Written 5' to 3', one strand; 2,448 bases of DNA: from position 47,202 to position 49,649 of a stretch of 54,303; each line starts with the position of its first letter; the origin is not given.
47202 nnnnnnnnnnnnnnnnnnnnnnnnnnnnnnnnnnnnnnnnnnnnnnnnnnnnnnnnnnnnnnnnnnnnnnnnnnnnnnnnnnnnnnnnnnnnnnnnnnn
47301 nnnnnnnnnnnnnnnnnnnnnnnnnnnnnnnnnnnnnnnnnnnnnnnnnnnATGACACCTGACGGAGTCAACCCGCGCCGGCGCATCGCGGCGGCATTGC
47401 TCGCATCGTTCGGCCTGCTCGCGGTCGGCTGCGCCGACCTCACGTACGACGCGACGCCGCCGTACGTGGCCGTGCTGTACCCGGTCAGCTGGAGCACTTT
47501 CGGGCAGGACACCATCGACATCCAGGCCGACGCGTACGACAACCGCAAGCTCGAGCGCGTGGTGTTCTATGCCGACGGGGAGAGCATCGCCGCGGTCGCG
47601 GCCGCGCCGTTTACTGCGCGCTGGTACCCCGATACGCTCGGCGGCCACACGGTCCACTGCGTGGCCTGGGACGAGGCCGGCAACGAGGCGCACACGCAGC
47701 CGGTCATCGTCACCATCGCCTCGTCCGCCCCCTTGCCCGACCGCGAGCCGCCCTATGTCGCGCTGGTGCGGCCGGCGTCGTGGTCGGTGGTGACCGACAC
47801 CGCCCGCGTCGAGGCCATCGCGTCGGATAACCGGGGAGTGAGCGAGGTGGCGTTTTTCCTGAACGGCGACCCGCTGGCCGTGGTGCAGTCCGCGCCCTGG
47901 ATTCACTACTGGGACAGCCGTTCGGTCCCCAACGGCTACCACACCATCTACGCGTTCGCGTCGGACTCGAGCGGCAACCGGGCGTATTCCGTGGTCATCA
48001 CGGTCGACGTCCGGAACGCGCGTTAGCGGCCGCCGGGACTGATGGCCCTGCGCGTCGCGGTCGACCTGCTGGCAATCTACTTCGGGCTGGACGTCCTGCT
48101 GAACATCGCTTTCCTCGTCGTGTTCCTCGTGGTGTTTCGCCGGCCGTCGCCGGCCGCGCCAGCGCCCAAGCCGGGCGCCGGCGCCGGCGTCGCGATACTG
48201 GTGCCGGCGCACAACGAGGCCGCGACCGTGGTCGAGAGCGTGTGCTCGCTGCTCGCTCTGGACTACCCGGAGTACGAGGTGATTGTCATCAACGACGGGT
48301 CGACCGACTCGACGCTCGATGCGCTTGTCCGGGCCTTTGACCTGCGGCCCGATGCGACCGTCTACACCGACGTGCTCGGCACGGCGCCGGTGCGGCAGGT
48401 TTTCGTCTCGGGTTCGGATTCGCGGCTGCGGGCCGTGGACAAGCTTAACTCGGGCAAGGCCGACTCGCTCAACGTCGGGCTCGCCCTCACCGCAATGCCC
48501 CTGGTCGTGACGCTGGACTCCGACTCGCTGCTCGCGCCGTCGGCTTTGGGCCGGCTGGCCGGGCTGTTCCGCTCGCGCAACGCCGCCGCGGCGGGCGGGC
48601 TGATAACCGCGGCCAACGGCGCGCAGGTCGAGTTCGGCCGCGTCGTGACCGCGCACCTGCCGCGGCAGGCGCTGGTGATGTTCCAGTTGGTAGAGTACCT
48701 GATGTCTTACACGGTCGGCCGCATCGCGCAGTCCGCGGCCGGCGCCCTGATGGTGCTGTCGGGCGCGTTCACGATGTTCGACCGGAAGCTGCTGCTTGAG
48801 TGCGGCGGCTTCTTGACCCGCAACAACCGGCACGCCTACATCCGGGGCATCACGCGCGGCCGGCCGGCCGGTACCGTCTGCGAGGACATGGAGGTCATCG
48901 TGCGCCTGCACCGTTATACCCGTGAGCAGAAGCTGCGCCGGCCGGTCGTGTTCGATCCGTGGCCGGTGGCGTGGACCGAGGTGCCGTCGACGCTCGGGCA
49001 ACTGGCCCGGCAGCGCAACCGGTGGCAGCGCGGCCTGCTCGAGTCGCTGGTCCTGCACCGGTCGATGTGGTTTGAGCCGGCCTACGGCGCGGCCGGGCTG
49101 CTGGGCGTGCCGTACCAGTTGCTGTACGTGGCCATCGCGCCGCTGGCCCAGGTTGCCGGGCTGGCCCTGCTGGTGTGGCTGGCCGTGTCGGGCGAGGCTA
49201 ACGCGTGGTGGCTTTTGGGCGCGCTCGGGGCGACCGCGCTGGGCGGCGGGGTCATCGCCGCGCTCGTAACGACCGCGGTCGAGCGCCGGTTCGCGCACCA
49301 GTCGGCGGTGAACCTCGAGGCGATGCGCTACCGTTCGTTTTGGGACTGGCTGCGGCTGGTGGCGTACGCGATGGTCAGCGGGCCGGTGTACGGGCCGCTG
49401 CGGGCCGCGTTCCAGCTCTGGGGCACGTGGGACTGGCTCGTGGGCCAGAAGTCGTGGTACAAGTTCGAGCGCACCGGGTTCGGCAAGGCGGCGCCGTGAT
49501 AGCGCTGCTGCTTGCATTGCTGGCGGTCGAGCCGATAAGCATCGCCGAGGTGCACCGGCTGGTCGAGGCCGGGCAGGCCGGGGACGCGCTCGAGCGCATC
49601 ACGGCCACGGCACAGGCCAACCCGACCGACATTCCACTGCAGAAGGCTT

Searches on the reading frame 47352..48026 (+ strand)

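Call 76: search_protein_families(library=pfam, proteins=[window:47352-48026:+], max_evalue=0.0001)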
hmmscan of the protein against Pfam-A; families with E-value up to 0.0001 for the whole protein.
window:47352-48026:+ (224 aa): 1 family
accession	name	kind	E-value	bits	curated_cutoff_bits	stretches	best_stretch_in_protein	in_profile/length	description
PF17957.7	Big_7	-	7.4e-28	97.4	24.1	2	134-201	1-70/70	Bacterial Ig domain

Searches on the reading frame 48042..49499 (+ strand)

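Call 65: search_protein_families(library=pfam, proteins=[window:48042-49499:+], max_evalue=0.00001)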
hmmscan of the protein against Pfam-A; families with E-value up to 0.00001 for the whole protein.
window:48042-49499:+ (485 aa): 3 families
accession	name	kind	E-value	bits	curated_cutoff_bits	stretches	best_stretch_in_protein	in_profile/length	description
PF00535.33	Glycos_transf_2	-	1.6e-20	74.1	23.3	2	52-108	2-58/168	Glycosyl transferase family 2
PF13641.12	Glyco_tranf_2_3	-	1.7e-19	71.2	27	1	50-331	3-230/230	Glycosyltransferase like family 2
PF13632.12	Glyco_trans_2_3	-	4.3e-13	50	27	1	155-382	2-191/198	Glycosyl transferase family group 2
